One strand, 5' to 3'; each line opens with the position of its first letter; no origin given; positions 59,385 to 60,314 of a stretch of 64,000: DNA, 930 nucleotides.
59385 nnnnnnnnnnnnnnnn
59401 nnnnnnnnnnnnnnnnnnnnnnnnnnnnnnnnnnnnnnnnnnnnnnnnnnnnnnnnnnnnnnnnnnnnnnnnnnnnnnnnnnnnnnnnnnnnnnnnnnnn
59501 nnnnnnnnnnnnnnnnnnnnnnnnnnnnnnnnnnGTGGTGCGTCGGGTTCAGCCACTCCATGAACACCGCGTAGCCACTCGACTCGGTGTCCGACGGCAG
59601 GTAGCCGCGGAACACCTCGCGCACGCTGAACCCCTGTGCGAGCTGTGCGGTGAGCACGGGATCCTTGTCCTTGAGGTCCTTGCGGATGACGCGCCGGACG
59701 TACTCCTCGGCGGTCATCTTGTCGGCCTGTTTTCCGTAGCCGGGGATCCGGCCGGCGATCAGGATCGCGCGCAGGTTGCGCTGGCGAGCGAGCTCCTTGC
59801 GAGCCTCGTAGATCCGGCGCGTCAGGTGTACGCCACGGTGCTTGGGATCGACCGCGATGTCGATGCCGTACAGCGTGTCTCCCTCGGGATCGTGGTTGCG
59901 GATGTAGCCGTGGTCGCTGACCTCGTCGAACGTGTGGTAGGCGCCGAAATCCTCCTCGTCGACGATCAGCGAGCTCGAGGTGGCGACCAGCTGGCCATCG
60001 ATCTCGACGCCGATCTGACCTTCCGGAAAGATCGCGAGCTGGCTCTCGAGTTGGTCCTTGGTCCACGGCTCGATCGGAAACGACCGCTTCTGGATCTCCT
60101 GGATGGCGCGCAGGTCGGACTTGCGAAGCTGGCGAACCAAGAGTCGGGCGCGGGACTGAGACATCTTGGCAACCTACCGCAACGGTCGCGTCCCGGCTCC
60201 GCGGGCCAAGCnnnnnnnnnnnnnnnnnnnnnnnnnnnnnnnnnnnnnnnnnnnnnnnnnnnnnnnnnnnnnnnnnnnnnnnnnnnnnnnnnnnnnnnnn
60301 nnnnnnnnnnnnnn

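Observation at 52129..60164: Candidate acetylation-dependent polyamine/GABA catabolic cluster with a GNAT-nitrilase fusion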

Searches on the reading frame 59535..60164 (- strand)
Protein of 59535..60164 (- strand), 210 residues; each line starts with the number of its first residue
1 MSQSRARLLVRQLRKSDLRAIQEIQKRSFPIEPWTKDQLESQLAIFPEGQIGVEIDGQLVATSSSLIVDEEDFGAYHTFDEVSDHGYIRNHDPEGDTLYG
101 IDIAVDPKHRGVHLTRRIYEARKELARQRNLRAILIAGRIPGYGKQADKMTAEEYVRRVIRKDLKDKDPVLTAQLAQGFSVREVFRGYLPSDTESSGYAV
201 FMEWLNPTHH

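Call 47: search_solved_structures(query=window:59535-60164:-, max_evalue=1, show_alignments=2)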
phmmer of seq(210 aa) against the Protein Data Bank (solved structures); distinct sequences matched with E-value up to 1: 4.
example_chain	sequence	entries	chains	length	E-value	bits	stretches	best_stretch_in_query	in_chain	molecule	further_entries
6mfc_B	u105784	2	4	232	4.5e-05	26.5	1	3-201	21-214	GphF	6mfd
7uci_A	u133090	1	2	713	0.22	14.4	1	15-204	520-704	Polyketide synthase-related protein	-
7ucl_A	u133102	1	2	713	0.22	14.4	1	15-204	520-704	Polyketide synthase-related protein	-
2lwx_A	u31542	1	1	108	0.28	14.1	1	109-184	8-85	Zuotin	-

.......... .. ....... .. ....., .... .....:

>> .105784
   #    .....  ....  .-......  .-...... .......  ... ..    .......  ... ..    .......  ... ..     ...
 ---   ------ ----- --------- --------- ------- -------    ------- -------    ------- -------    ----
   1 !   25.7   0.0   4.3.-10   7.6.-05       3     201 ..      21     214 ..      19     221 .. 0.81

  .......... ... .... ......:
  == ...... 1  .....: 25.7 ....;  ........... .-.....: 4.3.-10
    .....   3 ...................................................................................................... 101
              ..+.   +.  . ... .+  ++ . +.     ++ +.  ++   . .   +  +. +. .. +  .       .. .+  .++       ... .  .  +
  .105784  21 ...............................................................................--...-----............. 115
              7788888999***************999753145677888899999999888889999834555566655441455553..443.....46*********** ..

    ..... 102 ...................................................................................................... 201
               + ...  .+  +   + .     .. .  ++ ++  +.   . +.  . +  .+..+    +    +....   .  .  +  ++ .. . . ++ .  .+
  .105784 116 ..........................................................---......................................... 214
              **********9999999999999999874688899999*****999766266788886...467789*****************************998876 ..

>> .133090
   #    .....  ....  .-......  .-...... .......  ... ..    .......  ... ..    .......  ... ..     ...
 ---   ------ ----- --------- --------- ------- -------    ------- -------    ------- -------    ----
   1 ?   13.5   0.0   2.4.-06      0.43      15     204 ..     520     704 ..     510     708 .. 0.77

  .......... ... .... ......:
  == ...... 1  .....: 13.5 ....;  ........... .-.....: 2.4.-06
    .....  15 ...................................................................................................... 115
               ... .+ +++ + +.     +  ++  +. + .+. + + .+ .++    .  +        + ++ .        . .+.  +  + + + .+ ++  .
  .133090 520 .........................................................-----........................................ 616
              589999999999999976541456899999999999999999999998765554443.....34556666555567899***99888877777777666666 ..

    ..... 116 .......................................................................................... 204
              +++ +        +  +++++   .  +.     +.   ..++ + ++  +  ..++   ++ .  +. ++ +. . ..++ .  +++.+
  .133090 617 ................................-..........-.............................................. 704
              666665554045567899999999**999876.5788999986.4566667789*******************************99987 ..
